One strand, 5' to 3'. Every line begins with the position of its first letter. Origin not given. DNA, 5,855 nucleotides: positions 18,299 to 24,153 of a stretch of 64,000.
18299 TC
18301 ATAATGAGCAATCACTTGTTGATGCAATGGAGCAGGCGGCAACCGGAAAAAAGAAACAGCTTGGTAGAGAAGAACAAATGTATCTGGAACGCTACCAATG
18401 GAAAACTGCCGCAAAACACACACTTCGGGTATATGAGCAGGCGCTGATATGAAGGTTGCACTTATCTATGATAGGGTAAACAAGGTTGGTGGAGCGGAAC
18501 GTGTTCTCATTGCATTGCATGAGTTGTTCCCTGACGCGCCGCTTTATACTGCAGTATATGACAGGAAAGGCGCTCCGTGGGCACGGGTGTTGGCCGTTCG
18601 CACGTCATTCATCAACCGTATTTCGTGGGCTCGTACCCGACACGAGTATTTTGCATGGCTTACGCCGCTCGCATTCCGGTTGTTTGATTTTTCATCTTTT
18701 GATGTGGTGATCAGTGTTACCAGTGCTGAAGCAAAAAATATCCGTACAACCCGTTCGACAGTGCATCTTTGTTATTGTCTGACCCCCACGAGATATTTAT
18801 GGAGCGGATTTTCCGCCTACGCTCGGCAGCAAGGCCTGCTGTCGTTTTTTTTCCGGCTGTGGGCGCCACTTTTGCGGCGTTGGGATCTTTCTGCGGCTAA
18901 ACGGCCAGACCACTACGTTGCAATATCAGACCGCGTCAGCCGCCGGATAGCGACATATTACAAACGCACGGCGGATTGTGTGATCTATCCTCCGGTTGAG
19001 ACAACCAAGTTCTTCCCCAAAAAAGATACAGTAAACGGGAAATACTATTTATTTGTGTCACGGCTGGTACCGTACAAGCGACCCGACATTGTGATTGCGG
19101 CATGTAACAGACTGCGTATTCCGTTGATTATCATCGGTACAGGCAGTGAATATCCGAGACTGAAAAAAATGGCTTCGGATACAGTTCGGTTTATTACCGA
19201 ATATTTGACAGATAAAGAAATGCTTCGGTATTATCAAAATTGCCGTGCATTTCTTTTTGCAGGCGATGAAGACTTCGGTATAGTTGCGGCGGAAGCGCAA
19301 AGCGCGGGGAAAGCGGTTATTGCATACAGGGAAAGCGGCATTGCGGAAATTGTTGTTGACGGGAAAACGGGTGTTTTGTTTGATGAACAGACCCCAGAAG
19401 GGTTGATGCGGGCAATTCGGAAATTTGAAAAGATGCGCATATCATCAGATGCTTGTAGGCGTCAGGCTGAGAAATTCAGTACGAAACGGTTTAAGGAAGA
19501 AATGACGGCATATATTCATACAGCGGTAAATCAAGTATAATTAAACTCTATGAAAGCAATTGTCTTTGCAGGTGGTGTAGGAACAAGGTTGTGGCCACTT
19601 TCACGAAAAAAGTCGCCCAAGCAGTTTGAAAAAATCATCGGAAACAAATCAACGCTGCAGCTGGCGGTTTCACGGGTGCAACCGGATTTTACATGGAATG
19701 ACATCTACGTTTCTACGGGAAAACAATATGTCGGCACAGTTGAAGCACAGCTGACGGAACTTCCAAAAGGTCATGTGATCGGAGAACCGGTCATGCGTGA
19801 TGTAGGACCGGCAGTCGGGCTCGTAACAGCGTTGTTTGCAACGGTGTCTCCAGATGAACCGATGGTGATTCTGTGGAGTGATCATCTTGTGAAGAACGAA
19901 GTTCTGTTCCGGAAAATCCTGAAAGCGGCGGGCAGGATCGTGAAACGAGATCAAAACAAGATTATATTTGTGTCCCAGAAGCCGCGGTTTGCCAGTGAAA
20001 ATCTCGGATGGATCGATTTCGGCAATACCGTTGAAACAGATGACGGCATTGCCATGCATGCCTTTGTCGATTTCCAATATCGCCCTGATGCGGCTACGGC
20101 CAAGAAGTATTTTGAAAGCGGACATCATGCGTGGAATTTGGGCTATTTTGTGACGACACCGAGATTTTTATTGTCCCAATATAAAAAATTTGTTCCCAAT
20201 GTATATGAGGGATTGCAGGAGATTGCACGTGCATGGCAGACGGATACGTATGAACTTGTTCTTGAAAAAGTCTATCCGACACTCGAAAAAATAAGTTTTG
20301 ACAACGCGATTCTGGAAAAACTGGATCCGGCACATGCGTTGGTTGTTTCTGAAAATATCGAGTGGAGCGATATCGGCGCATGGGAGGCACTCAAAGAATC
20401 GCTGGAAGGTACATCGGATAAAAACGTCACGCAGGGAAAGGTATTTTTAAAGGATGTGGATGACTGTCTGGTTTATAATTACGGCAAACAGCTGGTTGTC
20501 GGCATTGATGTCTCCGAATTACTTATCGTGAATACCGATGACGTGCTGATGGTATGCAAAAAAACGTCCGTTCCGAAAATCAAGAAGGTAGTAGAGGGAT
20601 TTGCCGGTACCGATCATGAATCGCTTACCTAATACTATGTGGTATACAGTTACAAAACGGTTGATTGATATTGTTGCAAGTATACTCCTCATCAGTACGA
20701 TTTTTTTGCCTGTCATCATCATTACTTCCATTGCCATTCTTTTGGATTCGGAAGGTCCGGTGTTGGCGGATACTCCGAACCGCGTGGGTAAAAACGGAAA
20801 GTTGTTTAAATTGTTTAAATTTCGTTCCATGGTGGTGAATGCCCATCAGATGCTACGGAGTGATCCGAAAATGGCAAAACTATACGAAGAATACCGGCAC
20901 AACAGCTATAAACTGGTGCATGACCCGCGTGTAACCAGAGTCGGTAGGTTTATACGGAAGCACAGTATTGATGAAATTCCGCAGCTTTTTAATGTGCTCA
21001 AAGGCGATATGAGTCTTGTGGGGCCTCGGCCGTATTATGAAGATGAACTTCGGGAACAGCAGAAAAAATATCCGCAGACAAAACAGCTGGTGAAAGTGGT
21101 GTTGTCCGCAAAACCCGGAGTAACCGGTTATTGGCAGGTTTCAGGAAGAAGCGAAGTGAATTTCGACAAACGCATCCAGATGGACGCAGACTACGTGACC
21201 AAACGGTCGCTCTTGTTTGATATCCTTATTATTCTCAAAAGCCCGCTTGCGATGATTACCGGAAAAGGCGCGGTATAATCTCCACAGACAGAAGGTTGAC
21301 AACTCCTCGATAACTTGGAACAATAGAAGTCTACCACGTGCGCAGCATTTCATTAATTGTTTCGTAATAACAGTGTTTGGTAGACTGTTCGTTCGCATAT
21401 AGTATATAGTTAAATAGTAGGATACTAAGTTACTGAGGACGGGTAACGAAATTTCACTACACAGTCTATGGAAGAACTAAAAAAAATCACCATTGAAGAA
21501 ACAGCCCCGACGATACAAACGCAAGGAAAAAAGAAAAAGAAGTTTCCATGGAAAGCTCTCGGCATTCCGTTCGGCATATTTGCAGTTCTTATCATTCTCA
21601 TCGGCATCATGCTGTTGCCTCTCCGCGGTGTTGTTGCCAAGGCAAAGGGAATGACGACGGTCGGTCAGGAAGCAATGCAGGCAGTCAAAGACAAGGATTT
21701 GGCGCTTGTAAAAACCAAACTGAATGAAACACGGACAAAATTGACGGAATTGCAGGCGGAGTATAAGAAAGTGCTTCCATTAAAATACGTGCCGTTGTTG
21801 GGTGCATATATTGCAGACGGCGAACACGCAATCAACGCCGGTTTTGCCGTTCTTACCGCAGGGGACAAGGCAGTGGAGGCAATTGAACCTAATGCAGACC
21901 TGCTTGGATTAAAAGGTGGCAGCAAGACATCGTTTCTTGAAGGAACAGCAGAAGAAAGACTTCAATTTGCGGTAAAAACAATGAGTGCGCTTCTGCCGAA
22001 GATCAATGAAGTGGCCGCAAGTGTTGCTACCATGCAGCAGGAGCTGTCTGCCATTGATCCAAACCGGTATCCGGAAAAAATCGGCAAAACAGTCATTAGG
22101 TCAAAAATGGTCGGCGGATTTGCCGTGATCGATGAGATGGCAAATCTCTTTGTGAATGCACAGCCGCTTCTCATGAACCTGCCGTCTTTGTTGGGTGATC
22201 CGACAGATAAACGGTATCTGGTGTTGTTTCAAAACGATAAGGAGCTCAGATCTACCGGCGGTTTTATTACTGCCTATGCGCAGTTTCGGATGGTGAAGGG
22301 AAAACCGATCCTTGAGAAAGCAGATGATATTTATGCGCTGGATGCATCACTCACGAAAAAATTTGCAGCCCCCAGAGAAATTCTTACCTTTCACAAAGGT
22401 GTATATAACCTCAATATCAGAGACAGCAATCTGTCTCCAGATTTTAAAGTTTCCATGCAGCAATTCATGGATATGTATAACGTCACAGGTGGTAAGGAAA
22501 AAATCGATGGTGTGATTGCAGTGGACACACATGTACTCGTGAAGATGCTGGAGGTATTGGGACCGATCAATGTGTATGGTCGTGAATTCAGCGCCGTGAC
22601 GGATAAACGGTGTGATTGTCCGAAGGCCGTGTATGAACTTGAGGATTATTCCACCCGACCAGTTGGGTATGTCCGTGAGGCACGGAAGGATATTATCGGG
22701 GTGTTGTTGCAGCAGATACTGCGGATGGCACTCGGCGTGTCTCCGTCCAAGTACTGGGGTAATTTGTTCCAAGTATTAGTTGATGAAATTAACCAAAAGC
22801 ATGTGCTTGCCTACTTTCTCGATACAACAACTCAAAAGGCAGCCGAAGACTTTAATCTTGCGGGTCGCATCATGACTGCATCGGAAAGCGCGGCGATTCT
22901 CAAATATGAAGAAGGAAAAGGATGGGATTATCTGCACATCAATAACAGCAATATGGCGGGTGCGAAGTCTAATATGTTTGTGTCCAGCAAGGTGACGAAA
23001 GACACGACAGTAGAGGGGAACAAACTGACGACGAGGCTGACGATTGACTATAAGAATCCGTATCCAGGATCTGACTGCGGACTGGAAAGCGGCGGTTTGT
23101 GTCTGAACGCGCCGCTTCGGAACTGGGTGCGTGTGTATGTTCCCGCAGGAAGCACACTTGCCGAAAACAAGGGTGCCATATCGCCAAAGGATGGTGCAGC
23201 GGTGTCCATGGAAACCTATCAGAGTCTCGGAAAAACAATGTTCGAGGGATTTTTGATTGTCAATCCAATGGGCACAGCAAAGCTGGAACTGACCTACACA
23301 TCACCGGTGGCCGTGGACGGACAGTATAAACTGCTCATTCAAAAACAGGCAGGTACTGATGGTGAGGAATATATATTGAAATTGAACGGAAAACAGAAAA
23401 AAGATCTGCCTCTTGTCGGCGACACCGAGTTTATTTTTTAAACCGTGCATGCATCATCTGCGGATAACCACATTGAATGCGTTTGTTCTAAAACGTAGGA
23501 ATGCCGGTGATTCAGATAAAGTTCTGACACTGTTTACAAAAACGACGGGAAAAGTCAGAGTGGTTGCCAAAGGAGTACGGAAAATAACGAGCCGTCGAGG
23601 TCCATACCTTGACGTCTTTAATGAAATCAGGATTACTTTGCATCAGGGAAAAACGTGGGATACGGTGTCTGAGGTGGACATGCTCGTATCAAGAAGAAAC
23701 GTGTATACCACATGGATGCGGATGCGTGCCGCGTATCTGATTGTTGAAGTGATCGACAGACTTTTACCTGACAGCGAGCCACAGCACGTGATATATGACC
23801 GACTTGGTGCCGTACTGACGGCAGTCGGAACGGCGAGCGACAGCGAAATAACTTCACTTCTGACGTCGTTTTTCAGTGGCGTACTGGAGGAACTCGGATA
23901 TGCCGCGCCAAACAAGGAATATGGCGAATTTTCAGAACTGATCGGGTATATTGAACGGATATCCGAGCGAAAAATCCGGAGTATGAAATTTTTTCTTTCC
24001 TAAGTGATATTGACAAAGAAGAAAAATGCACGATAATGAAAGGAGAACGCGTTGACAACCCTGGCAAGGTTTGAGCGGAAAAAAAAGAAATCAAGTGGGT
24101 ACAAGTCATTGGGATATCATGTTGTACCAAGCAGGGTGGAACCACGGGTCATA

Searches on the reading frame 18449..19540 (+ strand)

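Call 3: search_protein_families(library=pfam, proteins=[window:18449-19540:+], max_evalue=0.1)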
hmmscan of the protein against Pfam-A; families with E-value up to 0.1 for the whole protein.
window:18449-19540:+ (363 aa): 4 families
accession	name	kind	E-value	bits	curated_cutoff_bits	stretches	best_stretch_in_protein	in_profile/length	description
PF00534.26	Glycos_transf_1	-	6.3e-28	97.9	26.4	1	191-342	9-171/172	Glycosyl transferases group 1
PF13692.12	Glyco_trans_1_4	-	4e-20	72.9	27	1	198-325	2-138/142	Glycosyl transferases group 1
PF13439.12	Glyco_transf_4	-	7.7e-05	23.2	28.5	1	13-186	1-169/170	Glycosyltransferase Family 4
PF20706.3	GT4-conflict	-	0.033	13.6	26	1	273-303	291-321/385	Family 4 Glycosyltransferase in conflict systems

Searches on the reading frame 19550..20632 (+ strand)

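Call 15: search_protein_families(library=pfam, proteins=[window:19550-20632:+], max_evalue=0.001)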
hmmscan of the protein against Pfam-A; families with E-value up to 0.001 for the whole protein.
window:19550-20632:+ (360 aa): 3 families
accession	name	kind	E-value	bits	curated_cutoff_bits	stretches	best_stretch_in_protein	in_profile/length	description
PF00483.29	NTP_transferase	-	1.3e-22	81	21.2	1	2-284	1-238/245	Nucleotidyl transferase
PF22640.1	ManC_GMP_beta-helix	-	1.5e-06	28.5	27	1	302-349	7-53/55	MannoseP isomerase/GMP-like beta-helix domain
PF12804.13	NTP_transf_3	-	4.9e-06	27.3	27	1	3-138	1-118/160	MobA-like NTP transferase domain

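Call 62: search_protein_families(library=ncbifam, proteins=[window:19550-20632:+], max_evalue=0.001)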
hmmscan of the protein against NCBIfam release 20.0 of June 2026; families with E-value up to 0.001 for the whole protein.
window:19550-20632:+ (360 aa): 4 families
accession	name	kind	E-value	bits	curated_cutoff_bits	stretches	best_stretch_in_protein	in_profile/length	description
TIGR01479.1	GMP_PMI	equivalog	1.7e-65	221.6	372.95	1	2-352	2-346/467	mannose-1-phosphate guanylyltransferase/mannose-6-phosphate isomerase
NF012004.0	PRK15460.1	equivalog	3.1e-45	154.7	859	1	3-351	8-355/478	mannose-1-phosphate guanyltransferase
TIGR03992.1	Arch_glmU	subfamily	0.00011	21.3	292.1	1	1-127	1-122/393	bifunctional sugar-1-phosphate nucleotidylyltransferase/acetyltransferase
NF041173.1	Sug_nt_acttase_Thmprot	equivalog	0.00094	18.2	600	0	1-131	1-125/405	bifunctional sugar-1-phosphate nucleotidylyltransferase/acetyltransferase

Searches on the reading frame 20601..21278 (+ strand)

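Call 15: search_protein_families(library=pfam, proteins=[window:20601-21278:+], max_evalue=0.001)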
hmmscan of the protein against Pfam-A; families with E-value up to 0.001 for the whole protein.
window:20601-21278:+ (225 aa): 1 family
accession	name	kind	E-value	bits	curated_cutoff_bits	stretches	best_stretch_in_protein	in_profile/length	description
PF02397.22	Bac_transf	-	3.2e-58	196.6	27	1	19-219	1-178/179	Bacterial sugar transferase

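Call 62: search_protein_families(library=ncbifam, proteins=[window:20601-21278:+], max_evalue=0.001)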
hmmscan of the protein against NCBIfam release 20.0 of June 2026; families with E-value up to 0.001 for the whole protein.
window:20601-21278:+ (225 aa): 10 families
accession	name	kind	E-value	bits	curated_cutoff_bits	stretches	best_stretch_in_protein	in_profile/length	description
TIGR03025.1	EPS_sugtrans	subfamily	1.7e-72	245.1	295.55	1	6-224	245-444/445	exopolysaccharide biosynthesis polyprenyl glycosylphosphotransferase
TIGR03022.1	WbaP_sugtrans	subfamily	1.6e-69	235.3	403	1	16-224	256-455/456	undecaprenyl-phosphate galactose phosphotransferase WbaP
NF052601.1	undeca_RfbP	equivalog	1.9e-59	200.9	330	1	14-219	40-236/244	undecaprenyl-phosphate galactose phosphotransferase family protein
TIGR03023.1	WcaJ_sugtrans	equivalog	3.2e-59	201.4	410.75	1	7-224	251-452/453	undecaprenyl-phosphate glucose phosphotransferase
NF041877.1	EPS_EpsZ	equivalog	1.4e-52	178.9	800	1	17-224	264-458/459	exopolysaccharide biosynthesis polyisoprenyl-phosphate hexose-1-phosphate transferase EpsZ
NF011751.0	PRK15204.1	equivalog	4.1e-49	167.5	907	1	17-223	278-474/476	undecaprenyl-phosphate galactose phosphotransferase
TIGR03013.1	EpsB_2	subfamily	6.2e-44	150.8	393.35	1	12-224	248-442/443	TIGR03013 family XrtA/PEP-CTERM system glycosyltransferase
NF007518.0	PRK10124.1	equivalog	5e-33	114.5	684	1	15-212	270-451/464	undecaprenyl-phosphate glucose phosphotransferase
NF050817.1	PolSacchBiosHfsE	equivalog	6.5e-30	104.3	750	1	17-213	270-454/467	polysaccharide biosynthesis protein HfsE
NF045514.1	glycotran_HepC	equivalog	1.9e-25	89.4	140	1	12-145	110-212/220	heterocyst development glycosyltransferase HepC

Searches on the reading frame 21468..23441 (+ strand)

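Call 15: search_protein_families(library=pfam, proteins=[window:21468-23441:+], max_evalue=0.001)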
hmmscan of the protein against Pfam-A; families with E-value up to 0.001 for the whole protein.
window:21468-23441:+ (657 aa): 1 family
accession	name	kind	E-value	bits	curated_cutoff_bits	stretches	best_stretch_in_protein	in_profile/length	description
PF13196.11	DUF4012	-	6.8e-25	88.7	28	1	247-373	3-129/144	Protein of unknown function (DUF4012)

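Call 62: search_protein_families(library=ncbifam, proteins=[window:21468-23441:+], max_evalue=0.001)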
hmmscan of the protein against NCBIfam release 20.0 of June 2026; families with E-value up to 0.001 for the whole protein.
window:21468-23441:+ (657 aa): 0 families

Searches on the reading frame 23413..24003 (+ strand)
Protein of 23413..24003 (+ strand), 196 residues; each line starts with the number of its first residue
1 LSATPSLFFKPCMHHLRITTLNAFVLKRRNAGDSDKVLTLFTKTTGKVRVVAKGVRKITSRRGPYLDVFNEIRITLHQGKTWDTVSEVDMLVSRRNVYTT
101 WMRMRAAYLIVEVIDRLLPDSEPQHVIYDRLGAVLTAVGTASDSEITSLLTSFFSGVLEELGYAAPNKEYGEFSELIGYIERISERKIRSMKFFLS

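Call 54: search_protein_families(library=pfam, proteins=[window:23413-24003:+], max_evalue=0.001)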
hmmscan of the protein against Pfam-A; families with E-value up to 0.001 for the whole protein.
window:23413-24003:+ (196 aa): 2 families
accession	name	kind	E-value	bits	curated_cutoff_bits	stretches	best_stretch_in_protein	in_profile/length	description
PF11967.14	RecO_N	-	2.4e-17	63.2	27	1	19-91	4-77/80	Recombination protein O N terminal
PF02565.21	RecO_C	-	8.2e-06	26.1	22.1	1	103-164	6-65/157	Recombination protein O C terminal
